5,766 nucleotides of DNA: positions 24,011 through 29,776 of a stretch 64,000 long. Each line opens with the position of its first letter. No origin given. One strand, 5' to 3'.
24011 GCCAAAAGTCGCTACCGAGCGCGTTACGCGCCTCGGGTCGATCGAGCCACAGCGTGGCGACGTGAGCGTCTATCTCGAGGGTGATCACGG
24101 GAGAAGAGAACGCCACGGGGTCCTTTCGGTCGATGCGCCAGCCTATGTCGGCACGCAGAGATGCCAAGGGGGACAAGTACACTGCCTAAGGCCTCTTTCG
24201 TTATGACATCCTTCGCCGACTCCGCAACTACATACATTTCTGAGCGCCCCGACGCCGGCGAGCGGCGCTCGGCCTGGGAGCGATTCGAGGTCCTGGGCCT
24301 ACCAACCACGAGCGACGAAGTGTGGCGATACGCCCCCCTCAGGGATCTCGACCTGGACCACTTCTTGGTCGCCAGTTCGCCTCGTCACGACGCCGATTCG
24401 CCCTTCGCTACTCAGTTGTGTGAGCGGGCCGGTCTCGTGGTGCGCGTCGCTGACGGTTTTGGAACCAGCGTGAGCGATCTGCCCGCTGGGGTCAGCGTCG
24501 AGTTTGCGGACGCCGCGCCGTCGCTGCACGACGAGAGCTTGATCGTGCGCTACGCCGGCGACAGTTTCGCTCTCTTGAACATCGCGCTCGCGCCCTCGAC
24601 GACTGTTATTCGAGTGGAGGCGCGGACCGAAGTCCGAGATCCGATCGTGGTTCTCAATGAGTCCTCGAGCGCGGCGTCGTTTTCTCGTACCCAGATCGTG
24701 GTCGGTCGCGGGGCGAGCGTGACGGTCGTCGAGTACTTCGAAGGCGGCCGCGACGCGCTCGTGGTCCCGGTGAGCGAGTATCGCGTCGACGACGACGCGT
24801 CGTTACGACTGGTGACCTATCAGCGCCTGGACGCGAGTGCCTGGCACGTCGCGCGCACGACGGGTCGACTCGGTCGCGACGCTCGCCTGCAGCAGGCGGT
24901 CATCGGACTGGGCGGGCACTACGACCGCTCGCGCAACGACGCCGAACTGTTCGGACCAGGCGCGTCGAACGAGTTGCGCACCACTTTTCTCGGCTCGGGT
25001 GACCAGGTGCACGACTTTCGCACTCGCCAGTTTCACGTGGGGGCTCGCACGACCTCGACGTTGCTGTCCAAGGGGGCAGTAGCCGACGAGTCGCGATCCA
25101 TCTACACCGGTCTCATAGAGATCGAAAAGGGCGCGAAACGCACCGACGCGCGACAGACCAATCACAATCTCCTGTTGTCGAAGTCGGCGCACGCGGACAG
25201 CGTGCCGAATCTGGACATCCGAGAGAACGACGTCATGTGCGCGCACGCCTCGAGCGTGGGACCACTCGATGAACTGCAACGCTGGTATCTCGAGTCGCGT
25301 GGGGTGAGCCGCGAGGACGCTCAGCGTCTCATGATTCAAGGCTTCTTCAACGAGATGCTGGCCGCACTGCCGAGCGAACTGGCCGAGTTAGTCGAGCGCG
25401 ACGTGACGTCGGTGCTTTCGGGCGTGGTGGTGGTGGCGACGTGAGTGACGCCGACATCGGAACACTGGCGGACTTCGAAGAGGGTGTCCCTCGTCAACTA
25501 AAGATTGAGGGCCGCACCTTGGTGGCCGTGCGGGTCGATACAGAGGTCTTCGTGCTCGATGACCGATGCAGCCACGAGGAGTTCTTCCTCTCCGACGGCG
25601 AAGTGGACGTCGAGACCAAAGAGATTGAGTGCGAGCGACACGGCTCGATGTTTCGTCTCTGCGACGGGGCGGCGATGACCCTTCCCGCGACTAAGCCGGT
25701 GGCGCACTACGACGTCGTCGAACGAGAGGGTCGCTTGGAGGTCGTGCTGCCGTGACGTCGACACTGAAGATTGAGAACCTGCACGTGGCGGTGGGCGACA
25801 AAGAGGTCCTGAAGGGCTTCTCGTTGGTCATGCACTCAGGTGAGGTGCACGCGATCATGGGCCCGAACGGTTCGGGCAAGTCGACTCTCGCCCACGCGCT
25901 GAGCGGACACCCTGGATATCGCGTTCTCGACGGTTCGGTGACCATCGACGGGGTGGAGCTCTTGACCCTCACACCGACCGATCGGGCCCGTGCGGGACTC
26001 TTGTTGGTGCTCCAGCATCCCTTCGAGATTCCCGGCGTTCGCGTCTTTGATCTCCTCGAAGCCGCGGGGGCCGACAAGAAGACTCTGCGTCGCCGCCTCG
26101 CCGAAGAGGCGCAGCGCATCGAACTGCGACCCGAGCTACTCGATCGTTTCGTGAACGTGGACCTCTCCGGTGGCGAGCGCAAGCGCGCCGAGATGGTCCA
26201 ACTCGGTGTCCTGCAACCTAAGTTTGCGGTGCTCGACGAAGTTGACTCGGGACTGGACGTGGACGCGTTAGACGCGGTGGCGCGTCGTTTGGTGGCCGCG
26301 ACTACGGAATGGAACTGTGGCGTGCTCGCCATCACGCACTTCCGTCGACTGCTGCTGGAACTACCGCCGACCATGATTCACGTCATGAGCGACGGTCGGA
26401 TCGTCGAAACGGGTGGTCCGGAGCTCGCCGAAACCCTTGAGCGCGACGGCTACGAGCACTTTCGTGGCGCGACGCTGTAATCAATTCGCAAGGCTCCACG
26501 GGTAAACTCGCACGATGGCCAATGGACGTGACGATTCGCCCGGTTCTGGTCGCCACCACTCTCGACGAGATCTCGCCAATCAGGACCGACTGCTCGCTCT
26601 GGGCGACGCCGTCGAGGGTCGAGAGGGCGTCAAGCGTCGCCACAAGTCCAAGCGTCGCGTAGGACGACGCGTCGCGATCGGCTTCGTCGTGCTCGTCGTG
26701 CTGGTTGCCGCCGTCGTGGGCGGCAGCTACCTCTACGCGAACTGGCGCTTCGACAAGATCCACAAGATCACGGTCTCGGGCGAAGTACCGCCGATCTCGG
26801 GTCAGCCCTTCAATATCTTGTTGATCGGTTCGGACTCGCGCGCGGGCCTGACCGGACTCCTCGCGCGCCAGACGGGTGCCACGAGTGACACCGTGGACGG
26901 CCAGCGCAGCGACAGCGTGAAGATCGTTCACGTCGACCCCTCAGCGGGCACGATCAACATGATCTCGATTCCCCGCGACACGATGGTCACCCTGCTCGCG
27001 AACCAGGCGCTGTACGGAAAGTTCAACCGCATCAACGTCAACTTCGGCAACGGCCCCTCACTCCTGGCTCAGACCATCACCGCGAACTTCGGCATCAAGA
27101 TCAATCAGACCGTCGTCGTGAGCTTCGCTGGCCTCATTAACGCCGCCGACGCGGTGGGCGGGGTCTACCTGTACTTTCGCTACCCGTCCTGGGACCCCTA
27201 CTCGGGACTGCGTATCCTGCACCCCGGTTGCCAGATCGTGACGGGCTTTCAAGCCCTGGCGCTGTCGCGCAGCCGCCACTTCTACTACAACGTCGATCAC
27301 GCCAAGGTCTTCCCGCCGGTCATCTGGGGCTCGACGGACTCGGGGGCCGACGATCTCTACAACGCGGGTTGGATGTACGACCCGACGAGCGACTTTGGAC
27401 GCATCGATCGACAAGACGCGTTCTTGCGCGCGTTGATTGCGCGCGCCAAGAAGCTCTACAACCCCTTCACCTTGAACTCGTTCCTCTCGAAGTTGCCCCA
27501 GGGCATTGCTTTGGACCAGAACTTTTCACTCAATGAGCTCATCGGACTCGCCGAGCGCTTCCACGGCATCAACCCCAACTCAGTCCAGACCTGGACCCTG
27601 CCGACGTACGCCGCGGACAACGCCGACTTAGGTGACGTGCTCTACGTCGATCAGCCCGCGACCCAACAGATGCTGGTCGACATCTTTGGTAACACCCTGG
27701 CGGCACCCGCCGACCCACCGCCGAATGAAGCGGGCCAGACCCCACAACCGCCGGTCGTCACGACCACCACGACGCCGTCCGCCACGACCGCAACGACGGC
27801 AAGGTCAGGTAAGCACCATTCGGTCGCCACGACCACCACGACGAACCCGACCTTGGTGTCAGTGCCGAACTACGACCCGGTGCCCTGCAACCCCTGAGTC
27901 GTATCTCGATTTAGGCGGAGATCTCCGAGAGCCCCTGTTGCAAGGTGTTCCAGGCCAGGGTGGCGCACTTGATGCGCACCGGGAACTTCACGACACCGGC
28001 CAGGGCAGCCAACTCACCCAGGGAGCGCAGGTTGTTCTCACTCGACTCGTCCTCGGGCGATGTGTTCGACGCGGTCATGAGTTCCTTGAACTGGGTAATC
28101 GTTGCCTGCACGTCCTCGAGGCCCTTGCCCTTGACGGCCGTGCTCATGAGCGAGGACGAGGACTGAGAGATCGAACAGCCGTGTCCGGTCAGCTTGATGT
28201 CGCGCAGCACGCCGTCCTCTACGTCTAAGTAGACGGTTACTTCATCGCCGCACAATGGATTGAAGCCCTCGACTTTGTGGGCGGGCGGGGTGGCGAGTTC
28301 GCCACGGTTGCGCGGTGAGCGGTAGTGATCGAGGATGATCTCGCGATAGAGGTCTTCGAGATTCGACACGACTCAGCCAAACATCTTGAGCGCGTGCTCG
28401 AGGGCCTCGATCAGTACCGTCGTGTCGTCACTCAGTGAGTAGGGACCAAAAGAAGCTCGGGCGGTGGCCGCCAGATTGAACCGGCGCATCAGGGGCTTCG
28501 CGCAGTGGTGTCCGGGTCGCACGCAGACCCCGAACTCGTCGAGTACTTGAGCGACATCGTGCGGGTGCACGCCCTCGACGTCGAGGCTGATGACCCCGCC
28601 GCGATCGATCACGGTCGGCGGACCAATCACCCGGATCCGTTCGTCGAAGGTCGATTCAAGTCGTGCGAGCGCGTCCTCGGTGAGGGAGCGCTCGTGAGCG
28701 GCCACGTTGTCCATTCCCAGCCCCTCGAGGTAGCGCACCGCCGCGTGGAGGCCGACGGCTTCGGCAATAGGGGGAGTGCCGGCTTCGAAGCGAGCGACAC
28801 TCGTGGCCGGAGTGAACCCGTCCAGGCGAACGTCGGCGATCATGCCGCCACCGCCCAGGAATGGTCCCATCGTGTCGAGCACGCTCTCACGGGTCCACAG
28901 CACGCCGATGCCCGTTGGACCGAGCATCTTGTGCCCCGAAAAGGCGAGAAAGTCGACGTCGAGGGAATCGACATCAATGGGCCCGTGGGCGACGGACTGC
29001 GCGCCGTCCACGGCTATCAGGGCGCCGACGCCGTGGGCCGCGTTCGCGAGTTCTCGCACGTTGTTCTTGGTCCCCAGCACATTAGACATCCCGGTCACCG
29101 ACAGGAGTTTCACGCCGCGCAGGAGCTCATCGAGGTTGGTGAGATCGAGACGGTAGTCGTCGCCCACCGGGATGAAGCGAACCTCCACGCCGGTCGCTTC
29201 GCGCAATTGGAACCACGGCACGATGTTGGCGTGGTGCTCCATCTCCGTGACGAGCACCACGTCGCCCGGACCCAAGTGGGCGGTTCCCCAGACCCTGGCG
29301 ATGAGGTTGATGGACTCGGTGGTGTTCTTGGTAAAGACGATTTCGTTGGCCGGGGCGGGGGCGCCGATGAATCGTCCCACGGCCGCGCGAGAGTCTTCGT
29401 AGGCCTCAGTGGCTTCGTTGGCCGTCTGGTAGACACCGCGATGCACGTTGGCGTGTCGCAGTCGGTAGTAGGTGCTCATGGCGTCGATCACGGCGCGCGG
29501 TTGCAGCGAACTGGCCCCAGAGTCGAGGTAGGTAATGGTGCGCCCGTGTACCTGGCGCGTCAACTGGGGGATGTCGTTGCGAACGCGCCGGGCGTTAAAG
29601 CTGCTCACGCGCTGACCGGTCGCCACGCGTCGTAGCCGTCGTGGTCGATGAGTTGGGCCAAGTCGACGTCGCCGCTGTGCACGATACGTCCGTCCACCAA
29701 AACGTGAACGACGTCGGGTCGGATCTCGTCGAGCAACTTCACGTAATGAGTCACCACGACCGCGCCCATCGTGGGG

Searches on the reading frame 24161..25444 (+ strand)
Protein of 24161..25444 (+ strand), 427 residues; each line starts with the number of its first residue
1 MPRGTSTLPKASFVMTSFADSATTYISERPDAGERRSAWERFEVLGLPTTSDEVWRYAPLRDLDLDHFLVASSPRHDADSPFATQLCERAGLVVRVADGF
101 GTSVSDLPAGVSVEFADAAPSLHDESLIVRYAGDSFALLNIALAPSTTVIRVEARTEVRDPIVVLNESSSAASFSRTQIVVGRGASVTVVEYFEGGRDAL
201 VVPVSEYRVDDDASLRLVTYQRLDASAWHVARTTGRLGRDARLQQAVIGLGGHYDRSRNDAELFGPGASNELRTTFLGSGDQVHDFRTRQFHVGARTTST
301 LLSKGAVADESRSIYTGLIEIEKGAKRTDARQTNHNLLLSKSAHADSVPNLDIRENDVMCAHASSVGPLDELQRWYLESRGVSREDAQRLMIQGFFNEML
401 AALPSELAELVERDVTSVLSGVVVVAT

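Call 73: search_protein_families(library=pfam, proteins=[window:24161-25444:+], max_evalue=0.00001)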
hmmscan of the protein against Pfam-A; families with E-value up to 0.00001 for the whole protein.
window:24161-25444:+ (427 aa): 1 family
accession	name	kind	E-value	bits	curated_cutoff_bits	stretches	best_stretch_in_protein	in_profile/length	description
PF01458.23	SUFBD_core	-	2.5e-67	227.2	27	1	168-395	5-232/232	SUF system FeS cluster assembly, SufBD core domain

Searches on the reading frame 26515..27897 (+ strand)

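Call 73: search_protein_families(library=pfam, proteins=[window:26515-27897:+], max_evalue=0.00001)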
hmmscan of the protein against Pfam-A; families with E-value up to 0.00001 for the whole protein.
window:26515-27897:+ (460 aa): 1 family
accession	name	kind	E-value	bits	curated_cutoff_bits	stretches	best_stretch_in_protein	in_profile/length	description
PF03816.19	LytR_cpsA_psr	-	1.3e-25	90.7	24.6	1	131-258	1-127/150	LytR_cpsA_psr family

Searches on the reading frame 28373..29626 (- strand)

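Call 73: search_protein_families(library=pfam, proteins=[window:28373-29626:-], max_evalue=0.00001)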
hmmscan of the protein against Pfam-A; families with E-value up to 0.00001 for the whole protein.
window:28373-29626:- (417 aa): 2 families
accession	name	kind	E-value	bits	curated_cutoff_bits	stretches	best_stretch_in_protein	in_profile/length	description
PF00266.25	Aminotran_5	-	2.2e-126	422.2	21.5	1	32-401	1-367/371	Aminotransferase class-V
PF00155.27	Aminotran_1_2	-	1.8e-06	27.9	19.7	0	42-209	18-187/361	Aminotransferase class I and II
